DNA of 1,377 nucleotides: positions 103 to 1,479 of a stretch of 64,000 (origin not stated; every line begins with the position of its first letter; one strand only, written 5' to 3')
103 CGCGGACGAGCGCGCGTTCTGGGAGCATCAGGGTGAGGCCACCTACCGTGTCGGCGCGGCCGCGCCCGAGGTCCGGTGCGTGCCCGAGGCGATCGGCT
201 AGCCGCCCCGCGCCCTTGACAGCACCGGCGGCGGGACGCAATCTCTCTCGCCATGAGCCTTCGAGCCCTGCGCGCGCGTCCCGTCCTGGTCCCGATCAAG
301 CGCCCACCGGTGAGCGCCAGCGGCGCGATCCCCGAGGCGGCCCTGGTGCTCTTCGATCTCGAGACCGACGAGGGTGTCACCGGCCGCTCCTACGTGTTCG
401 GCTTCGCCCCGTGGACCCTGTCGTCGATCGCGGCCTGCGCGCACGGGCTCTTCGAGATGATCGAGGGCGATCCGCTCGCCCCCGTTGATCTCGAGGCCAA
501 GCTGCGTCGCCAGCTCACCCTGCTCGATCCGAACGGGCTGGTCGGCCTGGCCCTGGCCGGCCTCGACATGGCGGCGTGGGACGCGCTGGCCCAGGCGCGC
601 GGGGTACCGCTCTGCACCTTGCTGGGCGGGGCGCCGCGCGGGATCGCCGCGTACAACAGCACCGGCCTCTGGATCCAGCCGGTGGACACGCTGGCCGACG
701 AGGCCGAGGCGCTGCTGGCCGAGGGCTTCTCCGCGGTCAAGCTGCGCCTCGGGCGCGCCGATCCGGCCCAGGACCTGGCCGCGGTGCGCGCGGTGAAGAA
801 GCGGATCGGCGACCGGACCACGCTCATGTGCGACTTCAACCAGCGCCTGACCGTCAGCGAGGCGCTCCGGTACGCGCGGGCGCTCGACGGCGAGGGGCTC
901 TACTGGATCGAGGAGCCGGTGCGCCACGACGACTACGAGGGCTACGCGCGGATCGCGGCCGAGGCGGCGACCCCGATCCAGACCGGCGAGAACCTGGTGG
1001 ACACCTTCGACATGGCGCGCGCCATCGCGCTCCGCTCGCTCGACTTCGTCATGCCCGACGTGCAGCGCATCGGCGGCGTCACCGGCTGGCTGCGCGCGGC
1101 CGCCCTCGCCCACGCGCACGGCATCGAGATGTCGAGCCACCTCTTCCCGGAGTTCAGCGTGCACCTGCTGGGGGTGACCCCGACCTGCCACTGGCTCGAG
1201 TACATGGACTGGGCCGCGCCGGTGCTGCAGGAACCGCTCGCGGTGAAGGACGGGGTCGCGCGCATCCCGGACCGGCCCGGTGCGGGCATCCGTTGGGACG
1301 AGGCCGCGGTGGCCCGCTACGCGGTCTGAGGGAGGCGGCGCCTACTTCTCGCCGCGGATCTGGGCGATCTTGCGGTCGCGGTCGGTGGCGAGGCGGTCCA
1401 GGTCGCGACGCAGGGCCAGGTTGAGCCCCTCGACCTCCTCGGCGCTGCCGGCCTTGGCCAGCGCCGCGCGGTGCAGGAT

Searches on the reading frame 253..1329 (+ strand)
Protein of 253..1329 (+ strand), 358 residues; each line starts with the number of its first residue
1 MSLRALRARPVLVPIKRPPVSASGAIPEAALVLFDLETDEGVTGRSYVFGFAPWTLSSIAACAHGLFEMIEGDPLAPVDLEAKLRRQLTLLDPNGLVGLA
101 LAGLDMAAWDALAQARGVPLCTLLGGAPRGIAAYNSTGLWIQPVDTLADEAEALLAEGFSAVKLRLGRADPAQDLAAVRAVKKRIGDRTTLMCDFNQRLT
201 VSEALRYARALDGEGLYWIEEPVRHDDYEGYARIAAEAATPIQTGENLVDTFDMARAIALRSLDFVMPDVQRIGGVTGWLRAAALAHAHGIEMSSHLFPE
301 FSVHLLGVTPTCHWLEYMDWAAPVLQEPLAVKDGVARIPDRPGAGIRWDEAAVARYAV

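Call 14: search_protein_families(library=pfam, proteins=[window:253-1329:+])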
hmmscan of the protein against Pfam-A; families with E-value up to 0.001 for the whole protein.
window:253-1329:+ (358 aa): 2 families
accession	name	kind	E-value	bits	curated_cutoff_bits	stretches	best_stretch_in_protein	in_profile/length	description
PF13378.12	MR_MLE_C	-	1.3e-61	208.5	29.4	1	147-351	2-218/219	Enolase C-terminal domain-like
PF02746.21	MR_MLE_N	-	3e-15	56.9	22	1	11-125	9-117/117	Mandelate racemase / muconate lactonizing enzyme, N-terminal domain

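Call 29: find_encoding_contigs(protein=window:253-1329:+, flank=10000, max_places=4)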
Protein window:253-1329:+ (358 aa): 5 contigs read that carry it; 4 places shown.
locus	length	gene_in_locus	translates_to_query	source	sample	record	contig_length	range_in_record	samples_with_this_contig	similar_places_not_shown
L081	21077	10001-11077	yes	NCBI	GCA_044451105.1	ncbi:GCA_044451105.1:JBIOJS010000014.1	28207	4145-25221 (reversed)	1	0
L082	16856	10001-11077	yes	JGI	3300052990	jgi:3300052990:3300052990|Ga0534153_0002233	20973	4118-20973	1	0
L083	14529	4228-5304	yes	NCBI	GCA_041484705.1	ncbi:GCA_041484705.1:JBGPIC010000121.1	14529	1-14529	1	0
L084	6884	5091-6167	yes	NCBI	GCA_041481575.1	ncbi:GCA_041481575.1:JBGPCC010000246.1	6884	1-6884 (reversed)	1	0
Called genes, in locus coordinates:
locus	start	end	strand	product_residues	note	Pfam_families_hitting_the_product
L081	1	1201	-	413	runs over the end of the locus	PF04389:Peptidase_M28 (weak), PF01546:Peptidase_M20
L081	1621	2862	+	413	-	PF01546:Peptidase_M20, PF07687:M20_dimer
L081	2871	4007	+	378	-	PF00291:PALP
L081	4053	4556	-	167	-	PF01613:Flavin_Reduct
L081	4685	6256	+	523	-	PF11794:HpaB_N, PF03241:HpaB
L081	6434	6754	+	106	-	PF07238:PilZ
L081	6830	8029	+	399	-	PF01764:Lipase_3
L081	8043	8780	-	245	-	-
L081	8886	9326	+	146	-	-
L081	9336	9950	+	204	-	PF09864:MliC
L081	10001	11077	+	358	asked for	PF02746:MR_MLE_N, PF13378:MR_MLE_C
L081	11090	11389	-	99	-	-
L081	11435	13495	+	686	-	PF04879:Molybdop_Fe4S4 (weak), PF00384:Molybdopterin, PF01568:Molydop_binding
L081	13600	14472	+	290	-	PF02653:BPD_transp_2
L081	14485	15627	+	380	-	PF02653:BPD_transp_2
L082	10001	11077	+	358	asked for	PF02746:MR_MLE_N, PF13378:MR_MLE_C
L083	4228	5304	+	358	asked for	PF02746:MR_MLE_N, PF13378:MR_MLE_C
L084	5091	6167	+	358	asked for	PF02746:MR_MLE_N, PF13378:MR_MLE_C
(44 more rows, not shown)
